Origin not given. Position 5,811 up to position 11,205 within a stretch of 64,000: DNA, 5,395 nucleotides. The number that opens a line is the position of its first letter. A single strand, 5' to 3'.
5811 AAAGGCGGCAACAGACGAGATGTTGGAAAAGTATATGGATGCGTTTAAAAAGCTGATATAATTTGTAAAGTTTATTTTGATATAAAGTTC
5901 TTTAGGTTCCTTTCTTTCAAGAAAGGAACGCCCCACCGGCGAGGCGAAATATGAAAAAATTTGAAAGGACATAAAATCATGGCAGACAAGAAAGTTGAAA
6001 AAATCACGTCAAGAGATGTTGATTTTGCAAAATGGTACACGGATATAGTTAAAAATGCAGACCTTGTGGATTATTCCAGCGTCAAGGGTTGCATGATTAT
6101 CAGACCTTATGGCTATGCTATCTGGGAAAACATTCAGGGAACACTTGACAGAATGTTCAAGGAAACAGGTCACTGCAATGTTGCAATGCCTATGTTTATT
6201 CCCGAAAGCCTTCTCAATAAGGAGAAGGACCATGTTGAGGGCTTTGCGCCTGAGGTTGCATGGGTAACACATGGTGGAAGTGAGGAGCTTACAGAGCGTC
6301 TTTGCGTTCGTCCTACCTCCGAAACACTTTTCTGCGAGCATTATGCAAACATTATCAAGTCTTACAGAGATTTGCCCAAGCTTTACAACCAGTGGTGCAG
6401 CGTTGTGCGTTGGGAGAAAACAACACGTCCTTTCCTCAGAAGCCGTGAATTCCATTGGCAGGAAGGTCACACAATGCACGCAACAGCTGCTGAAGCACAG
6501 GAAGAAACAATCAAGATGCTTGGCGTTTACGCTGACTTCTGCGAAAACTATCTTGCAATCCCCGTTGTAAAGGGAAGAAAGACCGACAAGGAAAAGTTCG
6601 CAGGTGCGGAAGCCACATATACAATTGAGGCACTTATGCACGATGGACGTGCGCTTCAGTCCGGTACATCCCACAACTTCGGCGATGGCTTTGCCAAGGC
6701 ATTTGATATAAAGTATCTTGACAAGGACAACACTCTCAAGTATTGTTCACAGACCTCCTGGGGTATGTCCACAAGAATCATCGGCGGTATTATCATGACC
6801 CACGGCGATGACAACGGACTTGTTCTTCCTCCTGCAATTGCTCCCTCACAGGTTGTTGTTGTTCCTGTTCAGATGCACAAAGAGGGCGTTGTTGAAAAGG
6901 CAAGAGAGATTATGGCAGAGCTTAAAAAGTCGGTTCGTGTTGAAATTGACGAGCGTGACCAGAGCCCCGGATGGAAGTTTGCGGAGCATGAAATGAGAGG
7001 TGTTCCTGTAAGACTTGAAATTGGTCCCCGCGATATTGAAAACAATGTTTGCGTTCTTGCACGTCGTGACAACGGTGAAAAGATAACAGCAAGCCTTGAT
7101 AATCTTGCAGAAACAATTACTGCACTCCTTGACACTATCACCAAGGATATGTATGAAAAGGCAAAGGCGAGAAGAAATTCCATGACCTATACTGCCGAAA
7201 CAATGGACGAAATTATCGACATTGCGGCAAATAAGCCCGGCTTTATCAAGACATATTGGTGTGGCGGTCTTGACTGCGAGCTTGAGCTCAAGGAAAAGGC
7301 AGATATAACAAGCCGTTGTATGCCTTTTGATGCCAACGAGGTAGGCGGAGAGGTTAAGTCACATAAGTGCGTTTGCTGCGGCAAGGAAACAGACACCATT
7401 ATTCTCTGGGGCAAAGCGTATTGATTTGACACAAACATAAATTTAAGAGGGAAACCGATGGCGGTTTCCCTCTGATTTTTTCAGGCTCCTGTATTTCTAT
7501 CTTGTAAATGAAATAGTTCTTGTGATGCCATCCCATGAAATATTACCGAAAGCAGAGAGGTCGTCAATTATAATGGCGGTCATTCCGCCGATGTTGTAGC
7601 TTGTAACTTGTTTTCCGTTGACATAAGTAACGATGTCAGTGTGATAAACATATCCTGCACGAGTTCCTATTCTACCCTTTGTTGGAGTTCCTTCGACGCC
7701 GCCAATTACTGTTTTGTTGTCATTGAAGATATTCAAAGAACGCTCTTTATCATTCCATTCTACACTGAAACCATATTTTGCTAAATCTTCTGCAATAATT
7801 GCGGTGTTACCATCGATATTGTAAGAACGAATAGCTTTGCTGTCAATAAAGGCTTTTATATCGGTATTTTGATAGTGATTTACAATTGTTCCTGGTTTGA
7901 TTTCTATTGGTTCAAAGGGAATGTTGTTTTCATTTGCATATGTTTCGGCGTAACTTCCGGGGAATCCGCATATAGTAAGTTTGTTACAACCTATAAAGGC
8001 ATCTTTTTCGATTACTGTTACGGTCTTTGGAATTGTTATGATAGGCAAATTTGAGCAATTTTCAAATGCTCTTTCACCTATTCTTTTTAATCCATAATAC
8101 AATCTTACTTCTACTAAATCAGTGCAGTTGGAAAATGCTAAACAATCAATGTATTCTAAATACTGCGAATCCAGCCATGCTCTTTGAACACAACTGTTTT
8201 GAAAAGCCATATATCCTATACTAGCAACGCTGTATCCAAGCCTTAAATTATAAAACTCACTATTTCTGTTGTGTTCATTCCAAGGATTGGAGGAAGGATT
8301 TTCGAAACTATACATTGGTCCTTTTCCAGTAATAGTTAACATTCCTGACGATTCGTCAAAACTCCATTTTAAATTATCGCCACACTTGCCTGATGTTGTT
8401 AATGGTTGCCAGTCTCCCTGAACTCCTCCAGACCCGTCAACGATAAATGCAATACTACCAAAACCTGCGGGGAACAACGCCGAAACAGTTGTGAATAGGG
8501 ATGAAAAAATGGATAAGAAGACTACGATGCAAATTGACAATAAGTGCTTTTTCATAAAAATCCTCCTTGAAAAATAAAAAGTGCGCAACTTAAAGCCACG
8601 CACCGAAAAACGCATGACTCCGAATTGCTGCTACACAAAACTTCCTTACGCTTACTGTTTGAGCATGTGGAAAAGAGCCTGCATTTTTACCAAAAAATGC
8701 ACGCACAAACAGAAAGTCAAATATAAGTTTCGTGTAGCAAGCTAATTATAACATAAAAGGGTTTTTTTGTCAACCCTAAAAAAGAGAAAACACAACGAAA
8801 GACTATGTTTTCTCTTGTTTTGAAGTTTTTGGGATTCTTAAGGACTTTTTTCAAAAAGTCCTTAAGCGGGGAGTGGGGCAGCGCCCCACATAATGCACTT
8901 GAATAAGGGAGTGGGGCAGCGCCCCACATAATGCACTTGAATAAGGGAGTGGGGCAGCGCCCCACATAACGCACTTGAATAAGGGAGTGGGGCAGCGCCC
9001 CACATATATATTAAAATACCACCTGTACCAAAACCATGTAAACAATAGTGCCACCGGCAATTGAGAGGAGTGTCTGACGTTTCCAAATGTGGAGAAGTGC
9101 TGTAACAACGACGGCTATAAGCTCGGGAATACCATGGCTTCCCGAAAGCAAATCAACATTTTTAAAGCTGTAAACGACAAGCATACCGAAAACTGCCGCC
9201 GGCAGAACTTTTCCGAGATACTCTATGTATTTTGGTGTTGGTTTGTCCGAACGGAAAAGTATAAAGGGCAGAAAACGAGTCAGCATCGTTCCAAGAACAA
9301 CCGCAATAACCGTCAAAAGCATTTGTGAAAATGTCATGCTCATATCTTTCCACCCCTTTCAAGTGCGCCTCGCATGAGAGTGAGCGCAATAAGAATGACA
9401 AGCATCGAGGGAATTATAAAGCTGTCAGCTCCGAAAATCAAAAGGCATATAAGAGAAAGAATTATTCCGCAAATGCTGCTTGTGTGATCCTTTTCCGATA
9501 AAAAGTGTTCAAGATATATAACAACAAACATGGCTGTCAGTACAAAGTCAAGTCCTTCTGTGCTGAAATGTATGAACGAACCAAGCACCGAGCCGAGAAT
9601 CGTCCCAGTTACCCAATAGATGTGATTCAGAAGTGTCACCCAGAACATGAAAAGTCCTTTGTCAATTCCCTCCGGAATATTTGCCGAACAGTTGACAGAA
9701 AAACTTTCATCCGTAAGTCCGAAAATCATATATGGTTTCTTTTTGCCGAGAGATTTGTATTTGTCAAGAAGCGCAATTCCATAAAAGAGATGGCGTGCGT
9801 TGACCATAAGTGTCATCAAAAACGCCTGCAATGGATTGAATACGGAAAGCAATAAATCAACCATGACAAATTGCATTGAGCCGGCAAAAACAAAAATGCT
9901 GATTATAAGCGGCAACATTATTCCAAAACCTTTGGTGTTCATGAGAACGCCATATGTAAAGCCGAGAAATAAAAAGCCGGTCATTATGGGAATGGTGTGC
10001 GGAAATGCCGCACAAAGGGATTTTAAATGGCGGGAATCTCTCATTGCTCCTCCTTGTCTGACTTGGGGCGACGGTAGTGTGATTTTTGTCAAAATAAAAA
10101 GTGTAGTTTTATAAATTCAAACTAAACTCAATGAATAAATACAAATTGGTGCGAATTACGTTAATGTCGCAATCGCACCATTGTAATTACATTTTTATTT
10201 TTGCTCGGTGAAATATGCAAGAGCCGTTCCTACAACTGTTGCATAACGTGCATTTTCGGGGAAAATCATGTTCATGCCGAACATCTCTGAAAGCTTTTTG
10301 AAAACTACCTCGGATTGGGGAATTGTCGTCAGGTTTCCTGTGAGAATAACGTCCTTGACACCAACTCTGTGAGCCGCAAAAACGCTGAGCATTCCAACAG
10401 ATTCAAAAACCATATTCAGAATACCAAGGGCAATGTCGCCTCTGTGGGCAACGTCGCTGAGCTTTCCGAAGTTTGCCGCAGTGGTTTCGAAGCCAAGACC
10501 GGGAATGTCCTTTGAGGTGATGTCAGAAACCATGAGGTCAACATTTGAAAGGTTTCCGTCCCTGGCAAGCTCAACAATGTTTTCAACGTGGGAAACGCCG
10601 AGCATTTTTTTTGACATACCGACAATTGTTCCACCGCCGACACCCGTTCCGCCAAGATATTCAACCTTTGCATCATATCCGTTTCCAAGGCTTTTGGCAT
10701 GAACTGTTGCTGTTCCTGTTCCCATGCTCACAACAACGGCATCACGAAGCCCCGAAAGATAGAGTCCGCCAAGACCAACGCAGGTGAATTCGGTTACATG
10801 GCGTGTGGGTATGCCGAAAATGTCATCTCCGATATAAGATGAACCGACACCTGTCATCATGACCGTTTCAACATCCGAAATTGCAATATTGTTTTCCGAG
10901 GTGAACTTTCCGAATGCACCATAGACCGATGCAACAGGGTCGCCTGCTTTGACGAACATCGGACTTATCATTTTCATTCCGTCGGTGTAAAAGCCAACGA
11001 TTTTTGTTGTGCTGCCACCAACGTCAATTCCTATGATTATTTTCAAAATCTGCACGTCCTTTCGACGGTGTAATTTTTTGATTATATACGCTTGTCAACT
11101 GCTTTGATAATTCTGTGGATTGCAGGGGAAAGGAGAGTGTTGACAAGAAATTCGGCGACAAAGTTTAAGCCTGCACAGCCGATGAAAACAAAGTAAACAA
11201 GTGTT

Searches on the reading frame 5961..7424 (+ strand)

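Call 15: search_protein_families(library=pfam, proteins=[window:5961-7424:+], max_evalue=0.0001)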
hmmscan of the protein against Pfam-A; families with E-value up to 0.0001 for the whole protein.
window:5961-7424:+ (487 aa): 3 families
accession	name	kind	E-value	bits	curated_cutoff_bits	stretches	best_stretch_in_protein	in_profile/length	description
PF03129.25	HGTP_anticodon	-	1.3e-23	83.4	21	1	297-388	1-93/94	Anticodon binding domain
PF00587.30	tRNA-synt_2b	-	6.1e-23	82.2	29.3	1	108-278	5-176/179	tRNA synthetase class II core domain (G, H, P, S and T)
PF09180.16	ProRS-C_1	-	5e-20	71.9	31.5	1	415-487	1-71/71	Prolyl-tRNA synthetase, C-terminal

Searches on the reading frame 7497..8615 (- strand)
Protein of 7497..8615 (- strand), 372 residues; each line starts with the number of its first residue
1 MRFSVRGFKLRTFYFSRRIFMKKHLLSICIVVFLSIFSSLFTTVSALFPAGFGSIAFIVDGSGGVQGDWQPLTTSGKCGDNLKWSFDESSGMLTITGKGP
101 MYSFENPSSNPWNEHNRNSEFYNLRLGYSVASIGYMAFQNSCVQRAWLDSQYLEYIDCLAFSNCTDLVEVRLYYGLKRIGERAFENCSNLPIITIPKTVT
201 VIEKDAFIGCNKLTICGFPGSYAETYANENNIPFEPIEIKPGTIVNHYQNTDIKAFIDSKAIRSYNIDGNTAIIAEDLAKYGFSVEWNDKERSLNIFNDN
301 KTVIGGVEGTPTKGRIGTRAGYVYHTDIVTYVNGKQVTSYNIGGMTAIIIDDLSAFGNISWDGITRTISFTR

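Call 15: search_protein_families(library=pfam, proteins=[window:7497-8615:-], max_evalue=0.0001)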
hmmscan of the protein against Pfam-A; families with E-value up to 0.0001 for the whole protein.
window:7497-8615:- (372 aa): 1 family
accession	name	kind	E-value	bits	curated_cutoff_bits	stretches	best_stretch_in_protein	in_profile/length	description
PF13306.12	LRR_5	-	1.1e-17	64.5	27.7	1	132-224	2-92/127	BspA type Leucine rich repeat region (6 copies)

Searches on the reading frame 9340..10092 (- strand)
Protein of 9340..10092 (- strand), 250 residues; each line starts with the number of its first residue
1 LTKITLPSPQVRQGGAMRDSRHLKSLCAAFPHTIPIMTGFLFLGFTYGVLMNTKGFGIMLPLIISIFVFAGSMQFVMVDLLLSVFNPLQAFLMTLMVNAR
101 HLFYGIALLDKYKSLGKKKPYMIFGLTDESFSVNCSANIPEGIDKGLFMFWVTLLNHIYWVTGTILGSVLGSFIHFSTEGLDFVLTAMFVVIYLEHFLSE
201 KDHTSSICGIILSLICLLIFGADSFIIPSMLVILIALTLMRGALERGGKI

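Call 15: search_protein_families(library=pfam, proteins=[window:9340-10092:-], max_evalue=0.0001)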
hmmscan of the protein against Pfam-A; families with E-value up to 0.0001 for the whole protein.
window:9340-10092:- (250 aa): 1 family
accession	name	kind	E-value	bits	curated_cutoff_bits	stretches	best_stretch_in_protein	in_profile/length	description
PF03591.19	AzlC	-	2.9e-42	144.8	32.1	1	35-174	1-137/137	AzlC protein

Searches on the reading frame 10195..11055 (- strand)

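Call 15: search_protein_families(library=pfam, proteins=[window:10195-11055:-], max_evalue=0.0001)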
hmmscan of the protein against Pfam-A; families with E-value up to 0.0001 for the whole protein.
window:10195-11055:- (286 aa): 2 families
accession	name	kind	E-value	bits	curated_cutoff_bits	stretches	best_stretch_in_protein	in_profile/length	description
PF03630.20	Fumble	-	4.5e-19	69.3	28.5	1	107-256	150-304/334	Fumble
PF01869.26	BcrAD_BadFG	-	6.8e-08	32.8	31.5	1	8-279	1-269/271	BadF/BadG/BcrA/BcrD ATPase family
